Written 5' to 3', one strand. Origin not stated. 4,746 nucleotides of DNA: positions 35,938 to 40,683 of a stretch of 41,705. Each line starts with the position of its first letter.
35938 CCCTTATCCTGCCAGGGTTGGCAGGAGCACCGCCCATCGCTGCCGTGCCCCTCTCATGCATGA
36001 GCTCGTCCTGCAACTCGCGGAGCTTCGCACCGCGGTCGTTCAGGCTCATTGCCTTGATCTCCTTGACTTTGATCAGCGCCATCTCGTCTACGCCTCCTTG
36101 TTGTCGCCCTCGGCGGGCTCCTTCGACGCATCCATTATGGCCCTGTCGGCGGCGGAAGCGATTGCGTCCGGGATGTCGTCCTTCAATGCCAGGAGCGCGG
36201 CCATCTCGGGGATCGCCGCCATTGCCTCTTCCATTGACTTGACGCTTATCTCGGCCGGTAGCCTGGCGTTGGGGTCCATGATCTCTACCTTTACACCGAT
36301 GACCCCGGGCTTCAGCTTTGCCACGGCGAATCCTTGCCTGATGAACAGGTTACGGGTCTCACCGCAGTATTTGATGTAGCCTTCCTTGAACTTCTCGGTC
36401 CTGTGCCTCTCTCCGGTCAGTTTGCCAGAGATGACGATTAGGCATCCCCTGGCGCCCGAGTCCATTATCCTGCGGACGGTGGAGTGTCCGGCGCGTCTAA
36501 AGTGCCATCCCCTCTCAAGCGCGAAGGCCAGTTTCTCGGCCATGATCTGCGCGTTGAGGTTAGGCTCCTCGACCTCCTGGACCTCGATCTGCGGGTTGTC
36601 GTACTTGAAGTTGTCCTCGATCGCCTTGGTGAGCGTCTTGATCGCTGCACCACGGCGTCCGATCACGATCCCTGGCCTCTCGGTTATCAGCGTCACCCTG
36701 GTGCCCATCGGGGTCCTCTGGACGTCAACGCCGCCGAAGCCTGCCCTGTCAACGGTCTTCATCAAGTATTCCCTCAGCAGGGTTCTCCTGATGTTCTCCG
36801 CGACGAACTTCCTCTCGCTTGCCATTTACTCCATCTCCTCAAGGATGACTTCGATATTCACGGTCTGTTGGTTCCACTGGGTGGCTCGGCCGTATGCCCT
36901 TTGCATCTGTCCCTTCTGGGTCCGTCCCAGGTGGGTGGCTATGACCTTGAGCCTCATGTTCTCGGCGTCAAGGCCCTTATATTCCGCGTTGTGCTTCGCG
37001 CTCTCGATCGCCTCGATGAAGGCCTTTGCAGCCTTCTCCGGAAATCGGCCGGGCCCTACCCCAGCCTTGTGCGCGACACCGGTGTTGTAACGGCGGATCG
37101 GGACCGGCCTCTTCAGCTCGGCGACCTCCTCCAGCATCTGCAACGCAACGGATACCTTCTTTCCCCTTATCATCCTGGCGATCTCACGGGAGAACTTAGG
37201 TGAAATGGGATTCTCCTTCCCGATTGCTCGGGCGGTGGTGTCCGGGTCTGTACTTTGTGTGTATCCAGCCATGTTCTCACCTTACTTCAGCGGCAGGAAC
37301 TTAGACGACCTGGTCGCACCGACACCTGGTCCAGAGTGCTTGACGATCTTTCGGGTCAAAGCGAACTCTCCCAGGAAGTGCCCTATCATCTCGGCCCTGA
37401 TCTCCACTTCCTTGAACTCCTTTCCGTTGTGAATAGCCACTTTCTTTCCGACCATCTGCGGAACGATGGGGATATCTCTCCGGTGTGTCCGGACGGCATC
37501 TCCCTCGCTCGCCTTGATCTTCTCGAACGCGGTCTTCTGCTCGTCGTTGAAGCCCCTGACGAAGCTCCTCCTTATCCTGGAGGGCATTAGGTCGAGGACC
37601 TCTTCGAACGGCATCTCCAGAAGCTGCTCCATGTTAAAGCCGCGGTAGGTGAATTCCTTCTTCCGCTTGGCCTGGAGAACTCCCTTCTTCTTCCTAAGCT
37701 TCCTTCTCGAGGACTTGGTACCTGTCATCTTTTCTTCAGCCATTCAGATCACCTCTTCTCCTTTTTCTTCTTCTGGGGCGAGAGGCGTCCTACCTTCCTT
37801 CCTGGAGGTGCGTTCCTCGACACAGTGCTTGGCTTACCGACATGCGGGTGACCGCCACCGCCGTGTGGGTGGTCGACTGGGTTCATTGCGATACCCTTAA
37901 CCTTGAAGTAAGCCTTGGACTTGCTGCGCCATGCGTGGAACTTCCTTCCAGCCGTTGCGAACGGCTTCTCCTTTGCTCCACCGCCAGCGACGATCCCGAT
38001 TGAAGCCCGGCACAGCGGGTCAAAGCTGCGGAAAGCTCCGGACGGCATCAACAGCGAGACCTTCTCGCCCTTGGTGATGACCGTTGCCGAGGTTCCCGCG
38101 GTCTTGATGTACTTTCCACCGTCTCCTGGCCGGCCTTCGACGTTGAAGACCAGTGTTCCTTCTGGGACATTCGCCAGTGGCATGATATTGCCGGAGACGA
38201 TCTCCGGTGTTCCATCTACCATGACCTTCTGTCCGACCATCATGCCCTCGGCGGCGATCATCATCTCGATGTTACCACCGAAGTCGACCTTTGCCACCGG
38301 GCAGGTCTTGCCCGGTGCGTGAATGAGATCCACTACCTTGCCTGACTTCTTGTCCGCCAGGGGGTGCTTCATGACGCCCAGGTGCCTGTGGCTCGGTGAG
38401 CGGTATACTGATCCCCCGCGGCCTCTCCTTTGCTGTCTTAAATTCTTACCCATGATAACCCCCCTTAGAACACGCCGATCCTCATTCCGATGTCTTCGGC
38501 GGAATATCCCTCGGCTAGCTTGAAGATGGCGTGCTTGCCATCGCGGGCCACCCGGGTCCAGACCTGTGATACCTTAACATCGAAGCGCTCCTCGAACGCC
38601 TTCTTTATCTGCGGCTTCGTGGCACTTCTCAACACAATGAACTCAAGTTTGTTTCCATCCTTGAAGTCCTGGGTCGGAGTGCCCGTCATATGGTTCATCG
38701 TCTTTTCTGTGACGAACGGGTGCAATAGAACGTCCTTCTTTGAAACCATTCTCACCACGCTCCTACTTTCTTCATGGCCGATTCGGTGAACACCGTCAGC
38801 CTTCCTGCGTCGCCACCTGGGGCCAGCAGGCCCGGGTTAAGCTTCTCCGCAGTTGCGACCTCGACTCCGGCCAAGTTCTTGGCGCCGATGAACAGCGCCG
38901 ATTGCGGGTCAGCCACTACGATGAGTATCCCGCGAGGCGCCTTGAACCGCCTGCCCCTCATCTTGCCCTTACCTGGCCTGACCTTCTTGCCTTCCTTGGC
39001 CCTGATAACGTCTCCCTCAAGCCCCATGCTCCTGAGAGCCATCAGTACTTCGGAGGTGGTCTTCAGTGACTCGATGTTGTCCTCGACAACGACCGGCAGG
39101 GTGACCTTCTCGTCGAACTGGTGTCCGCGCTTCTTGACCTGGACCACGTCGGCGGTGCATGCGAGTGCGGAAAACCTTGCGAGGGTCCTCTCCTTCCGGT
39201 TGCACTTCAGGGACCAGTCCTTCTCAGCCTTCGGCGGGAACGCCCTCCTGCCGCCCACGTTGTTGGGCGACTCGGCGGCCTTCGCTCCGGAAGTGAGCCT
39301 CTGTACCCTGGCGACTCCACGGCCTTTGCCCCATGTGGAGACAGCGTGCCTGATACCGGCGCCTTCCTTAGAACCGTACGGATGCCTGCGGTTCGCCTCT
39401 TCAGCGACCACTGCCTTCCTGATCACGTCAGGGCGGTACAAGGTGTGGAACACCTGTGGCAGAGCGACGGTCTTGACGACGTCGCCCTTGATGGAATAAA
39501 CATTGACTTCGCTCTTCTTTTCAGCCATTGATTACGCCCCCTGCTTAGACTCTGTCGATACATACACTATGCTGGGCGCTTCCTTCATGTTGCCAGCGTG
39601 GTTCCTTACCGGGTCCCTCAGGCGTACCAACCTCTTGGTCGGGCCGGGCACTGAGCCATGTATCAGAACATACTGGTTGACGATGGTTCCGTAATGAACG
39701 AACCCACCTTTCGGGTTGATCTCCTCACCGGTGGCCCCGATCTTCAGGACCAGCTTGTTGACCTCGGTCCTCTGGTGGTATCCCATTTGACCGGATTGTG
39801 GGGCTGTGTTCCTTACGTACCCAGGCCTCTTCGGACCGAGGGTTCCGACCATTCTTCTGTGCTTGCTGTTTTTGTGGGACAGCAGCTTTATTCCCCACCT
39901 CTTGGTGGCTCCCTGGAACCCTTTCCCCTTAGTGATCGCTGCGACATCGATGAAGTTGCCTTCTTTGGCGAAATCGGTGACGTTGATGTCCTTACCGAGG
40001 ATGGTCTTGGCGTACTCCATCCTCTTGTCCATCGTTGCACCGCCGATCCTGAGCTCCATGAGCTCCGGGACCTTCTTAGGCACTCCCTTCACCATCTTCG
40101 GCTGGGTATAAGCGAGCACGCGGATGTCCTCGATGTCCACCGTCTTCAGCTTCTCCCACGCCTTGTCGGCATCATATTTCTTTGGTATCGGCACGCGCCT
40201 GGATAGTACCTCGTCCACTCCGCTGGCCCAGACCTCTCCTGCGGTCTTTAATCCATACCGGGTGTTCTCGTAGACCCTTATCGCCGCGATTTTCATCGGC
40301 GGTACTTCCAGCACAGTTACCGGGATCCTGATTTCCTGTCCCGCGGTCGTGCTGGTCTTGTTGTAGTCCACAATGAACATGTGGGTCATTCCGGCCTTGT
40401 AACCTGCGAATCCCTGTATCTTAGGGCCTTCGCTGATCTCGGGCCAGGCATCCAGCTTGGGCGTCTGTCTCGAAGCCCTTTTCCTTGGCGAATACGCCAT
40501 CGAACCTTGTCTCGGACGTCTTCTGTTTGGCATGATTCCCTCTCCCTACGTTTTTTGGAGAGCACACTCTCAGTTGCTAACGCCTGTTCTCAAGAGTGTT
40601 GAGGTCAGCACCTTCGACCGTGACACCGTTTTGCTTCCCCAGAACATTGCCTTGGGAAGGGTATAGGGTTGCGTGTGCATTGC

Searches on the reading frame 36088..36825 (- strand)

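Call 94: search_protein_families(library=pfam, proteins=[window:36088-36825:-], max_evalue=0.00001)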
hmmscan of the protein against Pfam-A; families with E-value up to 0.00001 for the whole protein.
window:36088-36825:- (245 aa): 2 families
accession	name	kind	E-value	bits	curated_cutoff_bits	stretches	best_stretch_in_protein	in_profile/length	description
PF00189.25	Ribosomal_S3_C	-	1.3e-26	93.3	34.1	1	100-182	2-83/83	Ribosomal protein S3, C-terminal domain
PF07650.23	KH_2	-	6.5e-15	55.2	22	1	17-89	2-77/78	KH domain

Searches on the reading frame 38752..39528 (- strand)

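Call 94: search_protein_families(library=pfam, proteins=[window:38752-39528:-], max_evalue=0.00001)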
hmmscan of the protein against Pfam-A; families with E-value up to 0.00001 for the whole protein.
window:38752-39528:- (258 aa): 1 family
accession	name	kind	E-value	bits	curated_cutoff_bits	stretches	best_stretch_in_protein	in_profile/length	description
PF00573.27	Ribosomal_L4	-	3.7e-35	121.7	25.8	1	22-256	2-188/190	Ribosomal protein L4/L1 family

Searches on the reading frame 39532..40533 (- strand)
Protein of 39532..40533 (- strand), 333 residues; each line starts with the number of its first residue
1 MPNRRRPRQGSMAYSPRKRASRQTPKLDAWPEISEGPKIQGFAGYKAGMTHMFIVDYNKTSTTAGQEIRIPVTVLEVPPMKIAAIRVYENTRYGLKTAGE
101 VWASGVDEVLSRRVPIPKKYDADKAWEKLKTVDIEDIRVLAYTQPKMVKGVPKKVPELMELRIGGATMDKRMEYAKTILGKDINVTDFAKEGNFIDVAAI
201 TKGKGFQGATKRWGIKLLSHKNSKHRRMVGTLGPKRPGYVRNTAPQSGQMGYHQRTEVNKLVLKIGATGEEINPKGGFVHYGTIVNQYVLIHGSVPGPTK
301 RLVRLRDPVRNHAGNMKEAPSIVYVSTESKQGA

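Call 94: search_protein_families(library=pfam, proteins=[window:39532-40533:-], max_evalue=0.00001)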
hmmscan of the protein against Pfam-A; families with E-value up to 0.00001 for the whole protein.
window:39532-40533:- (333 aa): 1 family
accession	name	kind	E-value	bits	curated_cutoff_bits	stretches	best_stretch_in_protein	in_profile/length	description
PF00297.29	Ribosomal_L3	-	3e-85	286.9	22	1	1-332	1-369/369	Ribosomal protein L3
